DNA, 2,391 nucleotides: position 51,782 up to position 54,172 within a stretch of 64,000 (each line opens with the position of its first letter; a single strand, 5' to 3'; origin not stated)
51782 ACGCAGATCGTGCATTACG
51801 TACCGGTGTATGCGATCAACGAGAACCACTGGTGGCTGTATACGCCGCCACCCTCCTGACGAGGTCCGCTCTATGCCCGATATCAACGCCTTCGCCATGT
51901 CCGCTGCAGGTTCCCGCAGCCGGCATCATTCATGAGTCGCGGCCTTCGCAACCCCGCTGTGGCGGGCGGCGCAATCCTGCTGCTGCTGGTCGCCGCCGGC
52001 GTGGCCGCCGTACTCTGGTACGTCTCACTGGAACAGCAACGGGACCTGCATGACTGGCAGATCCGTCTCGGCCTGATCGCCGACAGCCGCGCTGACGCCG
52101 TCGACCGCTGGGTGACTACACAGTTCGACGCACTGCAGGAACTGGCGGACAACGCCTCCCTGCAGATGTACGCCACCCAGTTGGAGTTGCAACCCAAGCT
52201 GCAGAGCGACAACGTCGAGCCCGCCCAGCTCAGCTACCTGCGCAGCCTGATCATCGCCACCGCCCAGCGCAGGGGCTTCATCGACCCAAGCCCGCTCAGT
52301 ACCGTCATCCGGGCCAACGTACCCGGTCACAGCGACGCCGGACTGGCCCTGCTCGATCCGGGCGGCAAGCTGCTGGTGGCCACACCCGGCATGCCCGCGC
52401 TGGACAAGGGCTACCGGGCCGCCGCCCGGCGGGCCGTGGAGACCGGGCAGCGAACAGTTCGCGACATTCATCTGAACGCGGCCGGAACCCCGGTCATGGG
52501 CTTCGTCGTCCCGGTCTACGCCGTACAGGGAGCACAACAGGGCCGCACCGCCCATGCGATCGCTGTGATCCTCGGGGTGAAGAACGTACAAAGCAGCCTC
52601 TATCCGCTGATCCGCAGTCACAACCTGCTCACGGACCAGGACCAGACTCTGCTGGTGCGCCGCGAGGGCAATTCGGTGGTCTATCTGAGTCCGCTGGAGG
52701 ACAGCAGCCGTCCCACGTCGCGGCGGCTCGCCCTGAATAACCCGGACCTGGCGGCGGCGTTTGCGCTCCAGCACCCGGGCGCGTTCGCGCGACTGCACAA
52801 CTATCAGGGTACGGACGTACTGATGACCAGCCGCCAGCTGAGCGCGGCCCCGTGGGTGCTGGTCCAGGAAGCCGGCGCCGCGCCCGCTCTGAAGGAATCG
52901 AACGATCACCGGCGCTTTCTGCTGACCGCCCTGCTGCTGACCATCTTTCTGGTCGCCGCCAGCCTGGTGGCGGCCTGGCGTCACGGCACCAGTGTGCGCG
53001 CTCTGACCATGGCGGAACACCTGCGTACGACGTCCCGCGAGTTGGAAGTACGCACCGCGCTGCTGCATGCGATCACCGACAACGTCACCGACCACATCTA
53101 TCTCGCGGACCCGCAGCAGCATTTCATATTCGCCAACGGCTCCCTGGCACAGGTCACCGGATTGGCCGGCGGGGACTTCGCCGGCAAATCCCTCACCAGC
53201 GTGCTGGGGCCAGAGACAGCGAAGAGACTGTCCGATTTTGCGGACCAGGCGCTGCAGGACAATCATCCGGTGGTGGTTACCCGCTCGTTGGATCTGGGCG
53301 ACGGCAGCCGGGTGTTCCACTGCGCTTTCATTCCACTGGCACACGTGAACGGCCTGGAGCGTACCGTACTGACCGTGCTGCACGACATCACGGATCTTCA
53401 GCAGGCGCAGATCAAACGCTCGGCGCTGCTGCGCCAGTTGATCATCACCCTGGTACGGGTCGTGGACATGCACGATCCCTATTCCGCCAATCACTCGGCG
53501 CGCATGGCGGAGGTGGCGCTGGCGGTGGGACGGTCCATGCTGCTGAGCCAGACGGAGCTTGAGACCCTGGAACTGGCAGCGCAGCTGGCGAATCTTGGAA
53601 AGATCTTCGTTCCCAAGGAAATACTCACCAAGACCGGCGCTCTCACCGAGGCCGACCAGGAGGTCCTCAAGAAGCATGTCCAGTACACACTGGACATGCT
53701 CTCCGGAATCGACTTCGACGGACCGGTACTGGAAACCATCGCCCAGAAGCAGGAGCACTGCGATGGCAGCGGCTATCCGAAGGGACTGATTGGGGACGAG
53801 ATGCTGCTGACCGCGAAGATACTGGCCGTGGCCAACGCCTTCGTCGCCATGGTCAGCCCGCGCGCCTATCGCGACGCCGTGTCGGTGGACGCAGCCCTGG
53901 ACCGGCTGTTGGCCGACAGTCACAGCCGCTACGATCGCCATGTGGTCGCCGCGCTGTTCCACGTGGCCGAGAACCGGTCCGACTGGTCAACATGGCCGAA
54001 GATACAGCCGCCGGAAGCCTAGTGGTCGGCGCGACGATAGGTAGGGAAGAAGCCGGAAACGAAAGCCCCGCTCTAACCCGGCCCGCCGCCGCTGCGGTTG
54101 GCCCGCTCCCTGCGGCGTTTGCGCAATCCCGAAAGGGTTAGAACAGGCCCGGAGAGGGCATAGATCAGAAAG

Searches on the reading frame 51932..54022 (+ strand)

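Call 62: search_protein_families(library=pfam, proteins=[window:51932-54022:+], max_evalue=0.001)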
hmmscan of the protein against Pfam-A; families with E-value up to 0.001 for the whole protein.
window:51932-54022:+ (696 aa): 5 families
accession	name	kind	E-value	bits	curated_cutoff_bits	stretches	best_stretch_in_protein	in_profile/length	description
PF13487.12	HD_5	-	1.5e-41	142.4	27.2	1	507-671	3-170/170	HD domain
PF08448.16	PAS_4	-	7.7e-13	49.1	23.1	1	383-489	2-108/110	PAS fold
PF01966.28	HD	-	3.1e-07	31.1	22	1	519-640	2-116/116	HD domain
PF13426.13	PAS_9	-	1e-06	29.4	27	1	387-488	2-103/103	PAS domain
PF00989.32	PAS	-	0.00015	22.2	22.6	1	378-486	3-113/113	PAS fold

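Call 63: search_protein_families(library=ncbifam, proteins=[window:51932-54022:+], max_evalue=0.001)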
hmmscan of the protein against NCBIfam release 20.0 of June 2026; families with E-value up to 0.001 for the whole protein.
window:51932-54022:+ (696 aa): 5 families
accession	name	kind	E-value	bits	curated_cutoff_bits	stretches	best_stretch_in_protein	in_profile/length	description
NF053512.1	nitric_RR_NosR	exception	1.4e-28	100.1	400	1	487-682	161-357/422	response regulator c-di-GMP phosphodiesterase, NosR family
TIGR00229.1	sensory_box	domain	6.4e-10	39.2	22.9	1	374-493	3-123/126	PAS domain S-box protein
NF008302.0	PRK11091.1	equivalog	1.2e-06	27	838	1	365-493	144-273/779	aerobic respiration two-component sensor histidine kinase ArcB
NF046044.1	PnpS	equivalog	5.5e-06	25.6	400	1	359-496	38-170/390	two-component system histidine kinase PnpS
NF033092.0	HK_WalK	equivalog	0.00014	20.6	725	1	360-496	242-372/594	cell wall metabolism sensor histidine kinase WalK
